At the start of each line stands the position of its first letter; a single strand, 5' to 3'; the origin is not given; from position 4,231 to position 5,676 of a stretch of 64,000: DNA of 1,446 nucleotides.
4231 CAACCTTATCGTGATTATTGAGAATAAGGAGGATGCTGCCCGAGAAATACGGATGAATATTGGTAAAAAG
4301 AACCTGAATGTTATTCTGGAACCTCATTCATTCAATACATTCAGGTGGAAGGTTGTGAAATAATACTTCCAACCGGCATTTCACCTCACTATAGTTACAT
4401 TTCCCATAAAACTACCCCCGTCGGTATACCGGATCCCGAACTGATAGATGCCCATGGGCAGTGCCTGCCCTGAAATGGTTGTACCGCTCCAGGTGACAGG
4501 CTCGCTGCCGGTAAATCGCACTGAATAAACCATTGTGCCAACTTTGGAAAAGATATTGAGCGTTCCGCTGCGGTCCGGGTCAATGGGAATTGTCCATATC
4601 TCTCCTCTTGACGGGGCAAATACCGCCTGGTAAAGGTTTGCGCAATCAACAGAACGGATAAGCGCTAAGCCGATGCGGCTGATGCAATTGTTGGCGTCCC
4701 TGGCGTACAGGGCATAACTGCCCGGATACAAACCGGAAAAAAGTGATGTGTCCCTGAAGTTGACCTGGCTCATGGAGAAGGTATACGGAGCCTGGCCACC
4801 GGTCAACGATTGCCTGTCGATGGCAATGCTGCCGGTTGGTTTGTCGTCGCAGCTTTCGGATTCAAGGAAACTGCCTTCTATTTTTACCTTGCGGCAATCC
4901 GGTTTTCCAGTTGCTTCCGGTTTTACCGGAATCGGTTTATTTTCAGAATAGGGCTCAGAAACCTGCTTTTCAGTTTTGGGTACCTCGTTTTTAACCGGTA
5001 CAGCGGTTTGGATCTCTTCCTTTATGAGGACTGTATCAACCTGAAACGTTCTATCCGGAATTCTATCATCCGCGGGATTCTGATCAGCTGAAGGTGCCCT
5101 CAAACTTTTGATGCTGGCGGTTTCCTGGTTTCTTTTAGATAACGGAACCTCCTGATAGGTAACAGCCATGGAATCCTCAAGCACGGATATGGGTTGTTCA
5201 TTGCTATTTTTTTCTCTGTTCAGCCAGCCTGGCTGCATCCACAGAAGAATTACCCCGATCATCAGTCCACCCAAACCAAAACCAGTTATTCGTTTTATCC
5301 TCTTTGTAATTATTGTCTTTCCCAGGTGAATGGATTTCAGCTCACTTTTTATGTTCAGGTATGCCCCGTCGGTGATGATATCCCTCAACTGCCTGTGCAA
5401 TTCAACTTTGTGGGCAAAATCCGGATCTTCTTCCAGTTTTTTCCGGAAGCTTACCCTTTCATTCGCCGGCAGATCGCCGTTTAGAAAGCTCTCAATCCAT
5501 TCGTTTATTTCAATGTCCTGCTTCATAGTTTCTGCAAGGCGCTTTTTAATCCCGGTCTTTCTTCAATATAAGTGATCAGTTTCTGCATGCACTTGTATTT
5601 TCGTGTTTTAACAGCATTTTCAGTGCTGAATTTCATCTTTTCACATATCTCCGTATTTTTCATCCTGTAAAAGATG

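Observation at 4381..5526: Anti-sigma-like inner-membrane protein carries the same SprB-repeat + T9SS type-B CTD module as a neighbouring secreted cargo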

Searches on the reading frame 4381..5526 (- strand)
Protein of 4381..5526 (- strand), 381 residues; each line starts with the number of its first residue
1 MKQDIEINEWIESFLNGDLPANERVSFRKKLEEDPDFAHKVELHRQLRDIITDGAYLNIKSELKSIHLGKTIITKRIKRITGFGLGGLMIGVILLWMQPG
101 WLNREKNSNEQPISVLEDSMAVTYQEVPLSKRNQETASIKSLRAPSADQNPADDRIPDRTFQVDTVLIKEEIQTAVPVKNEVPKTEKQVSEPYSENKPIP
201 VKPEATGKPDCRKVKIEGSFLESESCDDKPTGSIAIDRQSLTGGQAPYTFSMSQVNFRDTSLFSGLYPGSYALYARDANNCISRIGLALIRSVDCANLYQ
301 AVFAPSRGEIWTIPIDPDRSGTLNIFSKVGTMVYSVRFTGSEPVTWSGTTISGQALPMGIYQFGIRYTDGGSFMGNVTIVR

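Call 3: search_protein_families(library=pfam, proteins=[window:4381-5526:-], max_evalue=1)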
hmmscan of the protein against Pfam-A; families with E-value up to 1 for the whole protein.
window:4381-5526:- (381 aa): 3 families
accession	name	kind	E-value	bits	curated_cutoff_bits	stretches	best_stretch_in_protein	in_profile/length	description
PF13860.13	FlgD_ig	-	1.2e-05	25.6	27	1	320-370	24-78/79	FlgD Ig-like domain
PF13573.12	SprB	-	0.00012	22.1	28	1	223-255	6-35/37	SprB repeat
PF13585.12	CHU_C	-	0.00038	21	27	1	309-369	16-74/86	CHU_C Type IX secretion signal domain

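Call 4: search_protein_families(library=ncbifam, proteins=[window:4381-5526:-], max_evalue=1)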
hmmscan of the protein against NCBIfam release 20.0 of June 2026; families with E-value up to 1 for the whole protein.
window:4381-5526:- (381 aa): 4 families
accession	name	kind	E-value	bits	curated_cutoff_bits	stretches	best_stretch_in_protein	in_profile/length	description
NF009453.0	PRK12813.1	equivalog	0.0011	18.6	264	1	328-373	133-179/223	flagellar basal body rod modification protein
TIGR04131.1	Bac_Flav_CTERM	domain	0.0045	17.1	35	1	310-381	17-85/85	T9SS type B sorting domain-containing protein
NF005176.1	PRK06655.1-1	equivalog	0.031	14.2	230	1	338-372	120-154/197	flagellar hook assembly protein FlgD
NF001216.0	PRK00192.1-2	equivalog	0.07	12.5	353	1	339-374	138-173/275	mannosyl-3-phosphoglycerate phosphatase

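Call 7: find_homologous_proteins(query=window:4381-5526:-, max_evalue=0.001)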
Query window:4381-5526:- (381 aa): 30 proteins with E <= 0.001 among 2886 candidates.
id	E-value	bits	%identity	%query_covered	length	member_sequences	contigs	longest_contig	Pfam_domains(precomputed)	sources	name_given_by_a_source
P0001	1.7e-254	862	100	100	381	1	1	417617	PF13860.13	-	-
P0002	7.3e-213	725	83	100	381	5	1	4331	PF13573.13,PF13860.13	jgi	jgi:hypothetical protein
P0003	3.4e-210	716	83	100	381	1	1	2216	PF13573.13,PF13860.13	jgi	jgi:hypothetical protein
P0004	1.4e-201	688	80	100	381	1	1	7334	PF13573.13,PF13860.13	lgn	-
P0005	5.9e-184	630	73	100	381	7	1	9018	PF13860.13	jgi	-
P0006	5.8e-173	593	71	100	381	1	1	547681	PF13860.13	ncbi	-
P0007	3.5e-165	568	67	100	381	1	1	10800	PF13573.13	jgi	jgi:hypothetical protein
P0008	4.5e-151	521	63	100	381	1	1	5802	-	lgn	-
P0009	1.4e-149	516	63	100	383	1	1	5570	PF13573.13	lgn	-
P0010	1.4e-135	470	57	100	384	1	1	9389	PF13860.13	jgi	jgi:hypothetical protein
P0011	2.2e-135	470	59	100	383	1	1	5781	PF13573.13,PF13860.13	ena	-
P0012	3.8e-113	397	50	100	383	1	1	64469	PF13573.13,PF13860.13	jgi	jgi:hypothetical protein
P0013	1.6e-108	381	51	100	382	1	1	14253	PF13573.13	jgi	jgi:hypothetical protein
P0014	7.6e-108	379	48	96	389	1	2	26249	PF13585.13,PF13860.13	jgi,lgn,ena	-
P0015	4.7e-107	376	47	100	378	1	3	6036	PF13860.13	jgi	-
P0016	1.5e-104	368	49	100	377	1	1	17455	PF13585.13,PF13860.13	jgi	jgi:hypothetical protein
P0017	8.1e-96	339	45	100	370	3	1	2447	PF13573.13,PF13860.13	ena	-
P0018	8.2e-96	339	44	100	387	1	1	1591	PF13573.13,PF13585.13,PF13860.13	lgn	-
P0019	1.0e-93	333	45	100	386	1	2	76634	PF13585.13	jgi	jgi:hypothetical protein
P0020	2.2e-93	331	45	100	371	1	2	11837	PF13585.13,PF13860.13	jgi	jgi:hypothetical protein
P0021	2.1e-88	315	45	100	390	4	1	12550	-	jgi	jgi:hypothetical protein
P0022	1.1e-87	313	40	100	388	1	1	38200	PF13573.13,PF13585.13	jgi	jgi:hypothetical protein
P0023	3.8e-86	308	41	100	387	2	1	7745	PF13573.13,PF13585.13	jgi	jgi:hypothetical protein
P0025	2.7e-85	305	41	100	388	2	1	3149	PF13573.13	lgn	-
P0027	1.3e-81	293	41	100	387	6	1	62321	-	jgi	-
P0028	7.1e-79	284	40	100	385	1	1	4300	PF13573.13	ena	-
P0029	4.5e-64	235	54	55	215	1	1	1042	PF13573.13,PF13860.13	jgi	jgi:hypothetical protein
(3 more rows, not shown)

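Call 10: find_encoding_contigs(protein=P0006, flank=6000, max_places=2)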
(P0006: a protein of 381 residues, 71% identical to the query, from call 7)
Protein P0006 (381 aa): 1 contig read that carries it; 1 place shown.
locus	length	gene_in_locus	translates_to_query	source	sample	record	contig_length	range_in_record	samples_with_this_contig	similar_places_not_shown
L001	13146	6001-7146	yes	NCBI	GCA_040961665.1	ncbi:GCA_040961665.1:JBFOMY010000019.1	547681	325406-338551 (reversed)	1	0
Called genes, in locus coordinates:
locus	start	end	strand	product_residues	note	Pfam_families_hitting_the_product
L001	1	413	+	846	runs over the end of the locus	PF02837:Glyco_hydro_2_N, PF22666:Glyco_hydro_2_N2, PF00703:Glyco_hydro_2, PF02836:Glyco_hydro_2_C, PF16355:DUF4982, PF18565:Glyco_hydro2_C5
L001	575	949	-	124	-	PF16231:DUF4890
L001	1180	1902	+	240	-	-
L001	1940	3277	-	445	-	PF13585:CHU_C (faint)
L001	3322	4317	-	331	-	-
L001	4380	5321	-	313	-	PF11751:PorP_SprF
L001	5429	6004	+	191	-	PF04542:Sigma70_r2 (weak)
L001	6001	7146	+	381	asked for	PF13860:FlgD_ig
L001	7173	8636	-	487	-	PF07632:Sde182_NH-like, PF21027:Sde0182_C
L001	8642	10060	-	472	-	PF02055:Glyco_hydro_30, PF17189:Glyco_hydro_30C (weak)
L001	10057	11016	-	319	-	PF01261:AP_endonuc_2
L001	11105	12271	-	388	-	PF00756:Esterase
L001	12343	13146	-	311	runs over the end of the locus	PF02779:Transket_pyr, PF02780:Transketolase_C, PF22613:Transketolase_C_1 (faint), PF17147:PFOR_II (weak)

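Call 11: find_encoding_contigs(protein=P0019, flank=6000, max_places=2)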
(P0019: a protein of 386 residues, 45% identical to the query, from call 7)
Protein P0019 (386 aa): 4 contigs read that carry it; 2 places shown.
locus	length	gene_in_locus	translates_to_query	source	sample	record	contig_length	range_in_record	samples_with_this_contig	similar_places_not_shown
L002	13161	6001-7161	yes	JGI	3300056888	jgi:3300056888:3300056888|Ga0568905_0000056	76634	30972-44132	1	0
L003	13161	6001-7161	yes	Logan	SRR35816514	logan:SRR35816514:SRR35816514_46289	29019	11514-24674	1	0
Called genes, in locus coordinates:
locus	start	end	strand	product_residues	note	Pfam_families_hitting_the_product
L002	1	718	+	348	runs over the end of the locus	PF01208:URO-D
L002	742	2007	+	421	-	PF14100:DUF6807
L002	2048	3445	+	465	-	PF01408:GFO_IDH_MocA, PF19051:GFO_IDH_MocA_C2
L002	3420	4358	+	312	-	PF14100:DUF6807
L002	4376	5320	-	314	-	PF11751:PorP_SprF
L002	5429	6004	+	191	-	PF04542:Sigma70_r2 (weak)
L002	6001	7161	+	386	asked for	PF13585:CHU_C (weak)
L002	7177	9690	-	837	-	PF02927:CelD_N (weak), PF00759:Glyco_hydro_9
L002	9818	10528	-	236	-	PF00392:GntR, PF07702:UTRA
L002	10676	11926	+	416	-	PF00364:Biotin_lipoyl, PF02817:E3_binding, PF00198:2-oxoacid_dh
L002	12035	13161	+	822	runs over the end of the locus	PF00676:E1_dh, PF02779:Transket_pyr, PF02780:Transketolase_C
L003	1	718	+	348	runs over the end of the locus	PF01208:URO-D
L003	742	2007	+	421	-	PF14100:DUF6807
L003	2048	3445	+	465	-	PF01408:GFO_IDH_MocA, PF19051:GFO_IDH_MocA_C2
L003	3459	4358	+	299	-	PF14100:DUF6807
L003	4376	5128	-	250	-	PF11751:PorP_SprF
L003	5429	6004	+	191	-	PF04542:Sigma70_r2 (weak)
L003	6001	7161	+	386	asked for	PF13585:CHU_C (weak)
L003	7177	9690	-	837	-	PF02927:CelD_N (weak), PF00759:Glyco_hydro_9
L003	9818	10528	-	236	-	PF00392:GntR, PF07702:UTRA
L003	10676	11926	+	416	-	PF00364:Biotin_lipoyl, PF02817:E3_binding, PF00198:2-oxoacid_dh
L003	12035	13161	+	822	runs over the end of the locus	PF00676:E1_dh, PF02779:Transket_pyr, PF02780:Transketolase_C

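Call 12: find_encoding_contigs(protein=P0027, flank=6000, max_places=2)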
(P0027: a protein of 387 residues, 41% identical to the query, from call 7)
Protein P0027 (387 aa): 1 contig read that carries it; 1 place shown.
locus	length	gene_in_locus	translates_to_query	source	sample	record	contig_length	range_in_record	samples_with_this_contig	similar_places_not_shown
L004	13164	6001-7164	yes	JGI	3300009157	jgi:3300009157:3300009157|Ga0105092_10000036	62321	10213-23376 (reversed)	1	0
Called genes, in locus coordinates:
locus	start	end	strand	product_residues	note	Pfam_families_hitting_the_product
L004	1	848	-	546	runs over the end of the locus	PF28584:GH_cat, PF28585:GH_C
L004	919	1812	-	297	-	PF02574:S-methyl_trans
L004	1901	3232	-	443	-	-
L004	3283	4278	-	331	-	-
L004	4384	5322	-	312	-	PF11751:PorP_SprF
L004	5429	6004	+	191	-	PF04542:Sigma70_r2 (weak)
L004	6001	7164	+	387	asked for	-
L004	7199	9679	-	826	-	PF02927:CelD_N, PF00759:Glyco_hydro_9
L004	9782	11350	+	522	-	PF01266:DAO, PF12831:FAD_oxidored (faint), PF16901:DAO_C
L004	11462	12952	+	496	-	PF00370:FGGY_N, PF02782:FGGY_C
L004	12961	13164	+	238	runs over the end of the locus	PF00230:MIP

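Call 16: search_protein_families(library=pfam, alignment_id=A1, max_evalue=0.01)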
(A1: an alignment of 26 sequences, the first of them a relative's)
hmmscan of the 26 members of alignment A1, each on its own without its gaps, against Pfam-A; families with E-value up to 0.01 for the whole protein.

A. member 1, P0001 (381 aa): 3 families
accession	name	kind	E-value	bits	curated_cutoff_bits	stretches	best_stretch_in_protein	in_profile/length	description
PF13860.13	FlgD_ig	-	1.2e-05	25.6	27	1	320-370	24-78/79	FlgD Ig-like domain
PF13573.12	SprB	-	0.00012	22.1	28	1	223-255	6-35/37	SprB repeat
PF13585.12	CHU_C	-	0.00038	21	27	1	309-369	16-74/86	CHU_C Type IX secretion signal domain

B. families by the number of members that match (of 26 scanned): 4 families
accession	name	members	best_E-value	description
PF13573.12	SprB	26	8e-08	SprB repeat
PF13860.13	FlgD_ig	24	3.4e-08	FlgD Ig-like domain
PF13585.12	CHU_C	22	1.1e-06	CHU_C Type IX secretion signal domain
PF13490.11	zf-HC2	1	0.0082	Putative zinc-finger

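Call 18: search_protein_representatives(protein=window:4381-5526:-)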
Query: 381 residues. Proteins with E-value up to 0.001 (for the whole library): 10927; up to 1e-10: 4077; up to 1e-30: 606. The best 150 are listed.
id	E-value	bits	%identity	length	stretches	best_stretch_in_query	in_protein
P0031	0.0e+00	1028.5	37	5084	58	222-294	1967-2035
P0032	7.5e-207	703.2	38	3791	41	225-282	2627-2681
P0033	1.7e-204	695.4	31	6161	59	229-296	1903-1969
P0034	3.1e-170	582.7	36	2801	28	232-288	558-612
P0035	1.3e-153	528.0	35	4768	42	232-340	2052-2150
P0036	3.8e-151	519.9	38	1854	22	232-299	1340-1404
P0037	2.0e-137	474.7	34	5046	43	225-291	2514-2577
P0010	4.5e-136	470.3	57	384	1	1-381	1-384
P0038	9.0e-113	393.6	38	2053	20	232-289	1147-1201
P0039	1.9e-112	392.6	32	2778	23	225-290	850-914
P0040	3.4e-110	385.1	32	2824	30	223-286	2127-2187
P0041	8.7e-108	377.2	36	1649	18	226-290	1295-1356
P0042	4.2e-107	374.9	32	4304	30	241-291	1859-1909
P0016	4.7e-105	368.2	52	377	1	1-381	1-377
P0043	1.9e-104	366.2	33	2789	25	225-288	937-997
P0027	4.0e-82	292.7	46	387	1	1-381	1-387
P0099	1.3e-61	225.3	38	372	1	1-381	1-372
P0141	1.0e-54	202.5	35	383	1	4-381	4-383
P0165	4.9e-51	190.5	37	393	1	1-381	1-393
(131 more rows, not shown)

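Call 23: predict_structure(alignment_id=A1)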
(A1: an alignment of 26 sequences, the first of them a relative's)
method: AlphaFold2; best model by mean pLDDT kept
length: 381 residues; sequences in the alignment: 26
mean_pLDDT: 69.0   pTM: 0.31
mean pLDDT of the five models: 69.0, 68.0, 66.7, 66.4, 64.5
residues with pLDDT >= 90: 131; 70-90: 89; 50-70: 52; < 50: 109
segments of 3 or more residues with pLDDT < 50: 98-205
pLDDT, mean of each block of 10 residues (from residue 1): 86 91 91 92 87 63 63 55 55 58 36 34 31 29 29 30 26 30 32 36 56 91 83 90 92 88 90 94 94 72 92 88 91 90 89 92 90 89 80
secondary structure, 60 per line:
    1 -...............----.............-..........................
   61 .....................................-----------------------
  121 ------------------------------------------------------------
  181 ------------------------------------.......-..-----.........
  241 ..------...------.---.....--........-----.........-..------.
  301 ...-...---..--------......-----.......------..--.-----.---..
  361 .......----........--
elements in order: H2-16 H21-33 H35-97 E217-223 E232-242 E249-251 E262-266 E269-276 E282-290 E300-303 E321-326 E332-338 E359-367 E372-379

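Call 27: fold_search(model_id=the predicted structure, library=pdb)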
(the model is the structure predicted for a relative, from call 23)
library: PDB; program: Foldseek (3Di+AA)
matches with E <= 10: 1424; with E <= 0.001: 43
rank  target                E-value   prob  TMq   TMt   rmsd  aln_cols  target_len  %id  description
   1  9flu_A                8.2e-06  1.00  0.18  0.20  11.1       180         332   14  CryoEM structure of the fragment-1 (3402-3733) in the grappling hook protein A (GhpA) in the bacterium Aureispira sp.  (released 2024-10-16)
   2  6za2_A                1.4e-05  1.00  0.18  0.07  16.0       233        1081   14  Crystal structure of dimeric latent PorU from Porphyromonas gingivalis (released 2021-09-29)
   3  9flx_A                1.8e-05  1.00  0.18  0.19  10.4       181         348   12  CryoEM structure of the fragment-4 (4074-4421) in the grappling hook protein A (GhpA) in the bacterium Aureispira sp.  (released 2024-10-16)
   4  2yn3_B                2.4e-05  0.99  0.15  0.20  11.8       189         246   14  Structural insight into the giant calcium-binding adhesin SiiE: implications for the adhesion of Salmonella enterica t (released 2013-04-03)
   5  2yn5_A                2.6e-05  1.00  0.14  0.19  11.2       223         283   15  Structural insight into the giant calcium-binding adhesin SiiE: implications for the adhesion of Salmonella enterica t (released 2013-04-03)
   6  6o3o_A                3.8e-05  0.98  0.14  0.22  17.1       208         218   12  Structure of human DNAM-1 (CD226) bound to nectin-like protein-5 (necl-5) (released 2019-07-10)
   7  9flw_A                4.2e-05  1.00  0.17  0.14  11.2       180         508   14  CryoEM structure of the fragment-6 (3571-4078) in the grappling hook protein A (GhpA) in the bacterium Aureispira sp.  (released 2024-10-16)
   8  2yn5_B                4.5e-05  1.00  0.16  0.20  11.2       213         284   16  Structural insight into the giant calcium-binding adhesin SiiE: implications for the adhesion of Salmonella enterica t (released 2013-04-03)
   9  8cka_B                6.0e-05  0.95  0.14  0.13  13.6       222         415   14  Deinococcus radidurans HPI S-layer (released 2023-04-19)
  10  6isb_A                6.4e-05  0.98  0.15  0.22  18.1       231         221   12  crystal structure of human CD226 (released 2018-12-26)
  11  6e57_A                7.1e-05  1.00  0.21  0.20   9.6       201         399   14  Bacteroides ovatus mixed-linkage glucan utilization locus (MLGUL) SGBP-B in complex with mixed-linkage heptasaccharide (released 2019-05-29)
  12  6e57_C                7.6e-05  0.98  0.15  0.15  15.0       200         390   14  Bacteroides ovatus mixed-linkage glucan utilization locus (MLGUL) SGBP-B in complex with mixed-linkage heptasaccharide (released 2019-05-29)
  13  2vkx_A                1.1e-04  1.00  0.20  0.30   9.9       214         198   11  Human NCAM, FN3 domains 1 and 2, M610R mutant (released 2008-02-26)
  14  6e57_D                1.1e-04  0.99  0.19  0.18  10.0       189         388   16  Bacteroides ovatus mixed-linkage glucan utilization locus (MLGUL) SGBP-B in complex with mixed-linkage heptasaccharide (released 2019-05-29)
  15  2yn3_A                1.1e-04  0.99  0.15  0.19  10.9       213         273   15  Structural insight into the giant calcium-binding adhesin SiiE: implications for the adhesion of Salmonella enterica t (released 2013-04-03)
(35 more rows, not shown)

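Call 39: find_encoding_contigs(protein=P0012, flank=6000, max_places=1)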
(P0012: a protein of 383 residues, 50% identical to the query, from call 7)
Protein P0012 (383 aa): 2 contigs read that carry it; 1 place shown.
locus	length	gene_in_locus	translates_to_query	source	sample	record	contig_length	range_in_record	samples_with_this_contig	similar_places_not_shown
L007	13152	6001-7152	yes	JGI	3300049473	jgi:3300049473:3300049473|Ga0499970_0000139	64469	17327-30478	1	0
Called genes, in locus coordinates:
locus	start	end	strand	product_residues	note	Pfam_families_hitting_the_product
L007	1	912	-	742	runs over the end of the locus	PF19313:DUF5916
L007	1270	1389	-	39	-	-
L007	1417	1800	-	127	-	PF16231:DUF4890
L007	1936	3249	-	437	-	PF13585:CHU_C (faint)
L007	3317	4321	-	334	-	-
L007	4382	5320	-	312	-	PF11751:PorP_SprF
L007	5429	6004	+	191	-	PF04542:Sigma70_r2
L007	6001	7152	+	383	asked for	PF13573:SprB (faint), PF13860:FlgD_ig (weak)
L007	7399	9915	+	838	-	PF02837:Glyco_hydro_2_N, PF22666:Glyco_hydro_2_N2 (weak), PF00703:Glyco_hydro_2, PF02836:Glyco_hydro_2_C, PF16355:DUF4982, PF18565:Glyco_hydro2_C5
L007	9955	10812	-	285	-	PF07883:Cupin_2 (weak), PF12833:HTH_18, PF00165:HTH_AraC (weak)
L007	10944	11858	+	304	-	PF01116:F_bP_aldolase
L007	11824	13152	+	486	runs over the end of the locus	PF02952:Fucose_iso_C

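Call 40: find_encoding_contigs(protein=P0022, flank=6000, max_places=1)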
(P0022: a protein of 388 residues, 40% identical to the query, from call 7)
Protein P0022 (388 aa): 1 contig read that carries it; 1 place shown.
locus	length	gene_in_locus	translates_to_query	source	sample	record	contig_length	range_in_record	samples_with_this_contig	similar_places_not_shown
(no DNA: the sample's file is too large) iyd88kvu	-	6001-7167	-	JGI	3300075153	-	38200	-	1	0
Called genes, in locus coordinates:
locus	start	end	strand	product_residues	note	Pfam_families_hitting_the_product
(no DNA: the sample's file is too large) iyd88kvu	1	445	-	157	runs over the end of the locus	PF13404:HTH_AsnC-type, PF13412:HTH_24, PF22482:AsnC_trans_reg_3 (weak), PF01037:AsnC_trans_reg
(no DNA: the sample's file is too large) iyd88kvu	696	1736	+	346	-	PF03590:AsnA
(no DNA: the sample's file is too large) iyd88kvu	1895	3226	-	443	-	PF13585:CHU_C (faint)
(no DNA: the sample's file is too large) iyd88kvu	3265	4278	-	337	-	PF05593:RHS_repeat (faint)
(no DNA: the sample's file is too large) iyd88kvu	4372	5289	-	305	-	PF11751:PorP_SprF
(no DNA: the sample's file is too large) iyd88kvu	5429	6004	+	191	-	PF04542:Sigma70_r2 (weak)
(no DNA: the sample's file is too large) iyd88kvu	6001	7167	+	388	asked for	PF13585:CHU_C (faint), PF13573:SprB (weak)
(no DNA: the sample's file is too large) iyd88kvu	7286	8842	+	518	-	-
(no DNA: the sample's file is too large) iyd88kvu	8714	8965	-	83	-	-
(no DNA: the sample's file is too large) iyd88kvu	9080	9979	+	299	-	-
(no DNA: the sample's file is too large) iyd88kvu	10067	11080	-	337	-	PF01565:FAD_binding_4, PF02873:MurB_C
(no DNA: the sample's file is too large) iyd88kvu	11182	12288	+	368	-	PF13439:Glyco_transf_4, PF13579:Glyco_trans_4_4, PF00534:Glycos_transf_1, PF13692:Glyco_trans_1_4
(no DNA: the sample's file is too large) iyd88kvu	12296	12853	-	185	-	PF00881:Nitroreductase, PF14512:TM1586_NiRdase (weak), PF00881:Nitroreductase, PF14512:TM1586_NiRdase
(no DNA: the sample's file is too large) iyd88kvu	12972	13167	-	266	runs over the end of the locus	PF12679:ABC2_membrane_2 (weak), PF12730:ABC2_membrane_4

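Call 41: find_encoding_contigs(protein=P0014, flank=6000, max_places=1)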
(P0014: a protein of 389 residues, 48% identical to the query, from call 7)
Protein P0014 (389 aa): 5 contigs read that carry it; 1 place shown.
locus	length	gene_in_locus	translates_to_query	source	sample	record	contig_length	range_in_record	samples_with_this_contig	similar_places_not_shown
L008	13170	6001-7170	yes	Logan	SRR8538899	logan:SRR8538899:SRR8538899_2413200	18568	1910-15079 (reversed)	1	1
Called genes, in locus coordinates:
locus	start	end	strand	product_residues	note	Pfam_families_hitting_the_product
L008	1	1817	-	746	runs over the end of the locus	PF19313:DUF5916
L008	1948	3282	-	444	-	-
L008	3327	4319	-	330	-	-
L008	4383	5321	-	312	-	PF11751:PorP_SprF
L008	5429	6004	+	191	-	PF04542:Sigma70_r2 (weak)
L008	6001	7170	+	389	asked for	PF13585:CHU_C (weak), PF13860:FlgD_ig (weak)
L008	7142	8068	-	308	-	PF20434:BD-FAE, PF07859:Abhydrolase_3, PF00326:Peptidase_S9, PF01738:DLH (weak)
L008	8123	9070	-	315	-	PF01738:DLH (weak), PF00326:Peptidase_S9 (faint), PF07859:Abhydrolase_3 (weak), PF20434:BD-FAE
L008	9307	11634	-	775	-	PF00933:Glyco_hydro_3, PF01915:Glyco_hydro_3_C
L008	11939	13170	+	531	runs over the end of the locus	PF00890:FAD_binding_2 (weak), PF01266:DAO, PF16901:DAO_C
